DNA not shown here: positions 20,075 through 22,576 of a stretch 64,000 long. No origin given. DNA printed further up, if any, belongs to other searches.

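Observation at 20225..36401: Catabolic island pairing a GRE with only redox enzymes and a sugar-type uptake system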

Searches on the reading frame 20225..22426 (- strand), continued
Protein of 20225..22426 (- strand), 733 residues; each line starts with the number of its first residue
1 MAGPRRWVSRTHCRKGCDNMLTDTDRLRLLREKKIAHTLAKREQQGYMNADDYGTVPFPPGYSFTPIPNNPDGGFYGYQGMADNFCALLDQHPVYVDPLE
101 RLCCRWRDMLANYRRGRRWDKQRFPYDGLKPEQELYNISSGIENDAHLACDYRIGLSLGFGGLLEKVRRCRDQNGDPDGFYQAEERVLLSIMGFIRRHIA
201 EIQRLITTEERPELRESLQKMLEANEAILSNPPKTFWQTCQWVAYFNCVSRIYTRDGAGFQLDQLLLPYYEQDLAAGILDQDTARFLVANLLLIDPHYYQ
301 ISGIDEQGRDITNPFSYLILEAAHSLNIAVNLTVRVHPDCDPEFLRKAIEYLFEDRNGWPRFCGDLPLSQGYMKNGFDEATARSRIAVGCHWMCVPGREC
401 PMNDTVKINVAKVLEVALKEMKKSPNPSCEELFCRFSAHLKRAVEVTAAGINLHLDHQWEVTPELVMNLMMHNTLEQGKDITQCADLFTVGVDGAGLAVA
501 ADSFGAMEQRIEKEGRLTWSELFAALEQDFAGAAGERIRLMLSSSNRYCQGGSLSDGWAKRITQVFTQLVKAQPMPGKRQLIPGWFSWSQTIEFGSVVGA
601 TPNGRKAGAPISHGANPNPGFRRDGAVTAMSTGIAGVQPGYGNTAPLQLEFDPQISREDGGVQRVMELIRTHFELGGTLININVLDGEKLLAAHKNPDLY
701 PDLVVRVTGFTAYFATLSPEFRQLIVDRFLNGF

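Call 70: find_homologous_proteins(query=L082:10001-12139:+, max_evalue=1e-100)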
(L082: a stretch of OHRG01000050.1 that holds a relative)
Query L082:10001-12139:+ (713 aa): 2766 proteins with E <= 1e-100 among 8000 candidates; the best 120 are listed.
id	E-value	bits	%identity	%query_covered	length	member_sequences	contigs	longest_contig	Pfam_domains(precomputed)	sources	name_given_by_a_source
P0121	0.0e+0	1680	99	100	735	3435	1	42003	PF02901.21,PF01228.27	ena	-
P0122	0.0e+0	1489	86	100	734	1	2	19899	PF02901.21,PF01228.27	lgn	-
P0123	0.0e+0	1488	86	100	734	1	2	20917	PF02901.21,PF01228.27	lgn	-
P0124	0.0e+0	1487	86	100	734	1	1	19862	PF02901.21,PF01228.27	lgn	-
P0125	0.0e+0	1487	86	100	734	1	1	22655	PF02901.21,PF01228.27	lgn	-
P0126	0.0e+0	1482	85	100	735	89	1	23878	PF02901.21,PF01228.27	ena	-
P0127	0.0e+0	1481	86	100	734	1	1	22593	PF02901.21,PF01228.27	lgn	-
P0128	0.0e+0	1480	85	100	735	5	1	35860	PF02901.21,PF01228.27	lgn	-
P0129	0.0e+0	1478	85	100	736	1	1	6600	PF02901.21,PF01228.27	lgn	-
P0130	0.0e+0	1478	85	100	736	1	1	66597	PF02901.21,PF01228.27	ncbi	-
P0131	0.0e+0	1454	83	100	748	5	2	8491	PF02901.21,PF01228.27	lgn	-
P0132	0.0e+0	1437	83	100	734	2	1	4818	PF02901.21,PF01228.27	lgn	-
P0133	0.0e+0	1425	81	100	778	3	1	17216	PF02901.21,PF01228.27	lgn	-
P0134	0.0e+0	1349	78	100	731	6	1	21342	PF02901.21,PF01228.27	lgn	-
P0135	0.0e+0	1340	76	100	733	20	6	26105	PF02901.21,PF01228.27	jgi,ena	-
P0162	0.0e+0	1116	65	99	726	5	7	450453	PF02901.21,PF01228.27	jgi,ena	-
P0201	0.0e+0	1043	62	100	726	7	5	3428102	PF02901.21,PF01228.27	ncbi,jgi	ncbi:MAG: pyruvate formate lyase family protein [Christensenellales bacterium]|jgi:pyruvate-formate 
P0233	1.1e-280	952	57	100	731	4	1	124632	PF02901.21,PF01228.27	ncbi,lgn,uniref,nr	ncbi:formate C-acetyltransferase [Hydrogenispora ethanolica]|uniref:Formate C-acetyltransferase n=1 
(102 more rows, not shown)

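Call 71: list_cluster_members(proteins=[P0121, P0130, P0201, P0233, P0017, P0041])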
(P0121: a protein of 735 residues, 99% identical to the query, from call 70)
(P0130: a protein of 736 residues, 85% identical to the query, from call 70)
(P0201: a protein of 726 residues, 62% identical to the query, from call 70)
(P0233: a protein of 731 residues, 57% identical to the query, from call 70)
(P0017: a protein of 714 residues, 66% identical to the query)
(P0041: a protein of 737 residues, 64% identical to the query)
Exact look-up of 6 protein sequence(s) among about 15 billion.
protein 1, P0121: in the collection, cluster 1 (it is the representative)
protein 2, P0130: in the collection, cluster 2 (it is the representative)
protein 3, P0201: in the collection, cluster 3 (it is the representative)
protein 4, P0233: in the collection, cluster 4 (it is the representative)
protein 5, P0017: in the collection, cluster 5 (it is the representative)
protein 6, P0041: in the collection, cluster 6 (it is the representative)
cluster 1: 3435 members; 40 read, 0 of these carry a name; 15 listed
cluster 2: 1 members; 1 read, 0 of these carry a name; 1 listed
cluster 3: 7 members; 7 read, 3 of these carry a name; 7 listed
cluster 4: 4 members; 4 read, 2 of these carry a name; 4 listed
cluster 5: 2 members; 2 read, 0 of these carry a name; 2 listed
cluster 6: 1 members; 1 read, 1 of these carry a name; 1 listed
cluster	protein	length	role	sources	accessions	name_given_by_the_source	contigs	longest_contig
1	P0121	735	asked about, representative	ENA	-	-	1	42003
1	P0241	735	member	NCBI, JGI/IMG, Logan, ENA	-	-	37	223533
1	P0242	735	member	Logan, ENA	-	-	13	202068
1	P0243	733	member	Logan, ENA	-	-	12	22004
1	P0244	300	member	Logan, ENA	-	-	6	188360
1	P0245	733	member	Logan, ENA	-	-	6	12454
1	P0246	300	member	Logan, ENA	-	-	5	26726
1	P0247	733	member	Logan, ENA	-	-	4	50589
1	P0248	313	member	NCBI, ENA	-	-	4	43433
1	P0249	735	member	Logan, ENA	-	-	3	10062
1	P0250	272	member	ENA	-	-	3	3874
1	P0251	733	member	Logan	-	-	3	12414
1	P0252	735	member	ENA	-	-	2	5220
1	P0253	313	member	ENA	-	-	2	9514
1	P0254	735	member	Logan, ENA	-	-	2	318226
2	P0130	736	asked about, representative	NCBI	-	-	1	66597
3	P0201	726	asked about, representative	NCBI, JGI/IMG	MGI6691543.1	MAG: pyruvate formate lyase family protein [Christensenellales bacterium] | pyruvate-formate lyase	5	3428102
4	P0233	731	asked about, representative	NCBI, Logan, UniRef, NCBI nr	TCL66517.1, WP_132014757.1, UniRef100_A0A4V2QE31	formate C-acetyltransferase [Hydrogenispora ethanolica] | Formate C-acetyltransferase n=1 Tax=Hydrogenispora ethanolica TaxID=1082276 ... | pyruvate formate lyase family protein [Hydrogenispora ethanolica]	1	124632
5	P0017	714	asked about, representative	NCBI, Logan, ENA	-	-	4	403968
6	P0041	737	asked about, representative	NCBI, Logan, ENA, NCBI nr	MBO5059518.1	MAG: formate acetyltransferase [Clostridia bacterium] | formate acetyltransferase [Clostridia bacterium]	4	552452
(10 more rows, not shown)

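Call 72: find_encoding_contigs(protein=P0233, flank=10000, max_places=1)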
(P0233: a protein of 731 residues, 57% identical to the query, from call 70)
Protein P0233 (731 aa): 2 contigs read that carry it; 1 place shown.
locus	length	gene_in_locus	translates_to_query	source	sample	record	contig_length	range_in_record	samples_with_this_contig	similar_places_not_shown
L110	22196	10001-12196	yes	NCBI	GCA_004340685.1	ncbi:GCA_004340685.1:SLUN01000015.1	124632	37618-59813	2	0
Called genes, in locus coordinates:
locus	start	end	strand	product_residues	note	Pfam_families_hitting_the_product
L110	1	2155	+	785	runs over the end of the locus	PF13567:DUF4131, PF03772:Competence, PF00753:Lactamase_B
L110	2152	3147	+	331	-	PF06144:DNA_pol3_delta, PF21694:DNA_pol3_delta_C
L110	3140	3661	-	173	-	PF00881:Nitroreductase, PF14512:TM1586_NiRdase (weak)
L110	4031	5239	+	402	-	PF12802:MarR_2 (weak), PF13412:HTH_24, PF00480:ROK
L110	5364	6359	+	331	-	PF02653:BPD_transp_2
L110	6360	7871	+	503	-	PF00005:ABC_tran, PF02463:SMC_N (faint), PF13304:AAA_21 (faint), PF00005:ABC_tran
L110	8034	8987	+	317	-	PF00532:Peripla_BP_1, PF13407:Peripla_BP_4, PF13458:Peripla_BP_6 (weak)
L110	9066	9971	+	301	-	PF13353:Fer4_12, PF12838:Fer4_7 (faint), PF00037:Fer4 (faint), PF12837:Fer4_6 (faint), PF13187:Fer4_9 (weak), PF13237:Fer4_10, PF14697:Fer4_21 (weak), PF04055:Radical_SAM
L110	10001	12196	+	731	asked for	PF02901:PFL-like, PF01228:Gly_radical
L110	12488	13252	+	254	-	PF19865:DUF6338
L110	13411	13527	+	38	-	-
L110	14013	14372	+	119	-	-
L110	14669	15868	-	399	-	PF07690:MFS_1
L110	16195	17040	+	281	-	PF02353:CMAS (weak), PF03848:TehB (weak), PF05175:MTS, PF13489:Methyltransf_23, PF13847:Methyltransf_31, PF08241:Methyltransf_11, PF08242:Methyltransf_12, PF13649:Methyltransf_25, +1 more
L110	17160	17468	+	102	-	PF01909:NTP_transf_2 (weak), PF18765:Polbeta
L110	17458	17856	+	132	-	PF05168:HEPN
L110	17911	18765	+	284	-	PF02525:Flavodoxin_2, PF03358:FMN_red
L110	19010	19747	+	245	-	PF02811:PHP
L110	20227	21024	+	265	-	PF01261:AP_endonuc_2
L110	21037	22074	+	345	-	PF01547:SBP_bac_1, PF13531:SBP_bac_11, PF13416:SBP_bac_8, PF13343:SBP_bac_6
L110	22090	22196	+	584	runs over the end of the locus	PF00528:BPD_transp_1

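Call 73: find_encoding_contigs(protein=P0201, flank=10000, max_places=1)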
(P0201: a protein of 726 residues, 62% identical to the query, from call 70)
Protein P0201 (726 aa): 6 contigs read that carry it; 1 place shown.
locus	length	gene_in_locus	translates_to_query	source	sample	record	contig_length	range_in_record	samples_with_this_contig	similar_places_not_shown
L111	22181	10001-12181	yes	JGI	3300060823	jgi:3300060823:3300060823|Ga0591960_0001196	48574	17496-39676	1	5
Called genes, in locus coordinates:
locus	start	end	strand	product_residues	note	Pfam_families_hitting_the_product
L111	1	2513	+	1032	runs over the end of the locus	PF08455:SNF2_assoc, PF00176:SNF2-rel_dom, PF00270:DEAD, PF04851:ResIII (weak), PF00271:Helicase_C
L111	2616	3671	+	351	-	PF01408:GFO_IDH_MocA, PF22725:GFO_IDH_MocA_C3, PF02894:GFO_IDH_MocA_C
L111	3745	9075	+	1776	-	-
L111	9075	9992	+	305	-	PF13353:Fer4_12, PF04055:Radical_SAM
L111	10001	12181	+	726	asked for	PF02901:PFL-like, PF01228:Gly_radical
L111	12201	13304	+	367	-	PF01408:GFO_IDH_MocA, PF22725:GFO_IDH_MocA_C3, PF02894:GFO_IDH_MocA_C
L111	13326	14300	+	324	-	PF01408:GFO_IDH_MocA, PF22725:GFO_IDH_MocA_C3, PF02894:GFO_IDH_MocA_C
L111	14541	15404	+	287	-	PF14580:LRR_9 (faint), PF12799:LRR_4 (weak)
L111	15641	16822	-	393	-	PF02585:PIG-L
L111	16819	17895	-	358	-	PF09587:PGA_cap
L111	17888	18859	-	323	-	PF09992:NAGPA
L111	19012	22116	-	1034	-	PF16927:HisKA_7TM, PF00990:GGDEF, PF00563:EAL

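Call 74: find_encoding_contigs(protein=P0121, flank=10000, max_places=1)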
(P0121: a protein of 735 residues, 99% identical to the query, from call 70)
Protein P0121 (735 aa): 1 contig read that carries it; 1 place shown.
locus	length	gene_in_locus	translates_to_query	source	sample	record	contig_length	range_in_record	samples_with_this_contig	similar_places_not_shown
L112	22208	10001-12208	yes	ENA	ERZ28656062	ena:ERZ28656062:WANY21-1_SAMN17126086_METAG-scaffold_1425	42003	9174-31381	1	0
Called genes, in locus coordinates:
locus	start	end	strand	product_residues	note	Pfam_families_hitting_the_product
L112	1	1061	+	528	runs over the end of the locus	PF00072:Response_reg, PF00165:HTH_AraC, PF12833:HTH_18, PF00165:HTH_AraC (weak)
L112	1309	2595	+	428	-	PF01547:SBP_bac_1, PF13416:SBP_bac_8, PF13343:SBP_bac_6 (faint)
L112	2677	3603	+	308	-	PF00528:BPD_transp_1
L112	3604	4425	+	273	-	PF00528:BPD_transp_1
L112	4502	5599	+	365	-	PF01408:GFO_IDH_MocA, PF03447:NAD_binding_3 (weak), PF02894:GFO_IDH_MocA_C, PF22725:GFO_IDH_MocA_C3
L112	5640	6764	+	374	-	PF01408:GFO_IDH_MocA, PF02894:GFO_IDH_MocA_C, PF22725:GFO_IDH_MocA_C3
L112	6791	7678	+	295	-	PF01261:AP_endonuc_2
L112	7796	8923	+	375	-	PF01408:GFO_IDH_MocA, PF02894:GFO_IDH_MocA_C, PF22725:GFO_IDH_MocA_C3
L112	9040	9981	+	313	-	PF13353:Fer4_12 (weak), PF13237:Fer4_10 (weak), PF00037:Fer4 (weak), PF12838:Fer4_7, PF13187:Fer4_9 (weak), PF14697:Fer4_21 (weak), PF00037:Fer4 (weak), PF04055:Radical_SAM, +4 more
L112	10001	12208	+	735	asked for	PF02901:PFL-like, PF01228:Gly_radical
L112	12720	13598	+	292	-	PF03755:YicC-like_N, PF08340:YicC-like_C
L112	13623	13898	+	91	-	PF04025:RemA-like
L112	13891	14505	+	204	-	PF00625:Guanylate_kin, PF13671:AAA_33 (weak)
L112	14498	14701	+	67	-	PF01192:RNA_pol_Rpb6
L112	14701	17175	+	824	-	PF17764:PriA_3primeBD, PF00270:DEAD, PF04851:ResIII, PF18319:Zn_ribbon_PriA, PF00271:Helicase_C, PF18074:PriA_C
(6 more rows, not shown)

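Call 75: find_encoding_contigs(protein=P0162, flank=10000, max_places=1)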
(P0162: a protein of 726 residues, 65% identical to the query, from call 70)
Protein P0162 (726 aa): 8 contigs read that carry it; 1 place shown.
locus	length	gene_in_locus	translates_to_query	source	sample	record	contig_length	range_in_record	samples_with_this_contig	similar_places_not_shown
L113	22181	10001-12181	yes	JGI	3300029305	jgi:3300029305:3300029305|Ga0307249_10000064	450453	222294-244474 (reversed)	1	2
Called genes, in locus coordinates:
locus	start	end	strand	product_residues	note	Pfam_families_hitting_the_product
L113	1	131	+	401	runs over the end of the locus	PF00291:PALP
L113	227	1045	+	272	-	PF12146:Hydrolase_4 (faint)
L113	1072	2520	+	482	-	-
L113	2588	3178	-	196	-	PF00881:Nitroreductase, PF14512:TM1586_NiRdase (faint)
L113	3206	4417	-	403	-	PF03663:Glyco_hydro_76 (faint), PF07221:GlcNAc_2-epim, PF06662:C5-epim_C (weak)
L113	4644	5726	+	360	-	PF00392:GntR, PF00532:Peripla_BP_1, PF13407:Peripla_BP_4 (faint), PF13377:Peripla_BP_3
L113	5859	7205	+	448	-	PF01547:SBP_bac_1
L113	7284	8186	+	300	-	PF00528:BPD_transp_1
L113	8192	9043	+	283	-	PF00528:BPD_transp_1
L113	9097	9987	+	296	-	PF13353:Fer4_12, PF04055:Radical_SAM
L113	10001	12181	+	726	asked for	PF02901:PFL-like, PF01228:Gly_radical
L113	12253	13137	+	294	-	PF00583:Acetyltransf_1, PF13673:Acetyltransf_10, PF13508:Acetyltransf_7 (weak)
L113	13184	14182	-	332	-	PF02826:2-Hacid_dh_C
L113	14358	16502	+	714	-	PF17389:Bac_rhamnosid6H (weak)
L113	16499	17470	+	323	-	PF01208:URO-D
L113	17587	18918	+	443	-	PF00375:SDF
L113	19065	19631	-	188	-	-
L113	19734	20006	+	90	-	PF01381:HTH_3, PF12844:HTH_19, PF13443:HTH_26, PF13560:HTH_31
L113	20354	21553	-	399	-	PF06245:DUF1015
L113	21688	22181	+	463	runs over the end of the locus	-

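Call 76: search_solved_structures(query=L110:8034-8987:+, max_evalue=0.00001)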
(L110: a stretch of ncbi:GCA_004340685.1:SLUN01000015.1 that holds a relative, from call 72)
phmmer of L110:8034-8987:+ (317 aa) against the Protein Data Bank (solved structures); distinct sequences matched with E-value up to 0.00001: 41.
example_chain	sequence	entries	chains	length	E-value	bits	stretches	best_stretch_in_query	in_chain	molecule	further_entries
1drk_A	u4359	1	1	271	1.8e-21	80.3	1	61-305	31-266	D-RIBOSE-BINDING PROTEIN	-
2gx6_A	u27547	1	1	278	3.3e-21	79.4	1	61-306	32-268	D-ribose-binding periplasmic protein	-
1drj_A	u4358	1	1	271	5.4e-21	78.7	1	61-305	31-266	D-RIBOSE-BINDING PROTEIN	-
1urp_A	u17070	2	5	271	7e-21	78.3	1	61-305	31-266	D-RIBOSE-BINDING PROTEIN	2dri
1ba2_A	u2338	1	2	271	3.6e-20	76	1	61-305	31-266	D-RIBOSE-BINDING PROTEIN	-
1dbp_A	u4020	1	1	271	5.3e-20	75.4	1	61-305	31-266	D-RIBOSE-BINDING PROTEIN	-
4yv7_A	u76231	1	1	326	3.2e-18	69.6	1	60-313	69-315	Periplasmic binding protein/LacI transcriptional regulator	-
2ioy_A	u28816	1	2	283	4.6e-18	69.1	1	50-310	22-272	Periplasmic sugar-binding protein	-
7e7m_A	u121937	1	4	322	7.2e-17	65.1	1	21-314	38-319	D-ribose ABC transporter substrate-binding protein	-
4zjp_A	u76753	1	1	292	4.1e-16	62.7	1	58-307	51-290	Monosaccharide-transporting ATPase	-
5dte_A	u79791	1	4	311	1.3e-14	57.8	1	36-301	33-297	Monosaccharide-transporting ATPase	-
5hsg_A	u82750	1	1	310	2.6e-13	53.5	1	49-311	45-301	Putative ABC transporter, nucleotide binding/ATPase protein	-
4rwe_A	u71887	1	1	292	5.2e-13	52.5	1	53-311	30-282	Sugar-binding transport protein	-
2x7x_A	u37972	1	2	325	3.5e-11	46.5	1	40-312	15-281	SENSOR PROTEIN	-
6hbd_A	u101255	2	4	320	6.5e-11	45.6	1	32-241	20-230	ABC transporter periplasmic-binding protein YtfQ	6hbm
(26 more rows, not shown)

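Call 90: predict_structure(alignment_id=A3)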
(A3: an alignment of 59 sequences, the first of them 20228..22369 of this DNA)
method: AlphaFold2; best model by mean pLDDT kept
length: 714 residues; sequences in the alignment: 59
mean_pLDDT: 90.1   pTM: 0.90
mean pLDDT of the five models: 90.1, 89.5, 88.9, 86.4, 86.3
residues with pLDDT >= 90: 482; 70-90: 196; 50-70: 33; < 50: 3
segments of 3 or more residues with pLDDT < 50: none
pLDDT, mean of each block of 10 residues (from residue 1): 91 94 89 89 95 94 97 96 94 89 94 96 82 96 98 95 98 98 98 96 98 97 96 81 95 97 96 90 93 96 92 90 93 82 89 91 87 83 82 96 94 98 97 93 93 95 91 87 96 97 97 96 88 87 95 93 79 87 93 62 52 76 75 75 88 86 85 92 82 89 83 71
secondary structure, 60 per line:
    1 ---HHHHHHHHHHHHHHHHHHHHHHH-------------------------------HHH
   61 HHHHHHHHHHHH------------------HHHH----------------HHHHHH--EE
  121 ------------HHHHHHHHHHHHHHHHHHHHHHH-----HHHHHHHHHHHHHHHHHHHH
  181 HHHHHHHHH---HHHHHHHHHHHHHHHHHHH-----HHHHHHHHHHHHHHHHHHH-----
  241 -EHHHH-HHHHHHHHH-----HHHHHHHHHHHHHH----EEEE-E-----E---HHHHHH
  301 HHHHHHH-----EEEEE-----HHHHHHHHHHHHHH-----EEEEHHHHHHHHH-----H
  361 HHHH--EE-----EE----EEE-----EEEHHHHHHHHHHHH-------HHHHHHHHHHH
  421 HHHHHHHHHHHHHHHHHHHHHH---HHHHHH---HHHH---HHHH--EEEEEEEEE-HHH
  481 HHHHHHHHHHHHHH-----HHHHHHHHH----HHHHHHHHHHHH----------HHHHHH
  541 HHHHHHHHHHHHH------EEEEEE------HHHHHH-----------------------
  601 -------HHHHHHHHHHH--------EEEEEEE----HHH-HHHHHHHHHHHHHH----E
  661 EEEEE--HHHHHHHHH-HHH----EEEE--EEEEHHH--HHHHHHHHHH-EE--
elements in order (helices of 4 or more, strands of 3 or more residues): H4-26 H58-72 H91-94 H111-116 H133-155 H161-189 H193-211 H217-235 H243-246 H248-256 H262-275 E280-283 H295-307 E313-317 H323-336 E342-345 H346-354 H360-364 E380-382 E388-390 H391-402 H410-442 H446-451 H455-458 H462-465 E468-476 H478-494 H500-508 H513-524 H535-553 E560-565 H572-577 H608-618 E627-633 H642-655 E660-665 H668-676 E685-688 E691-694 H700-709
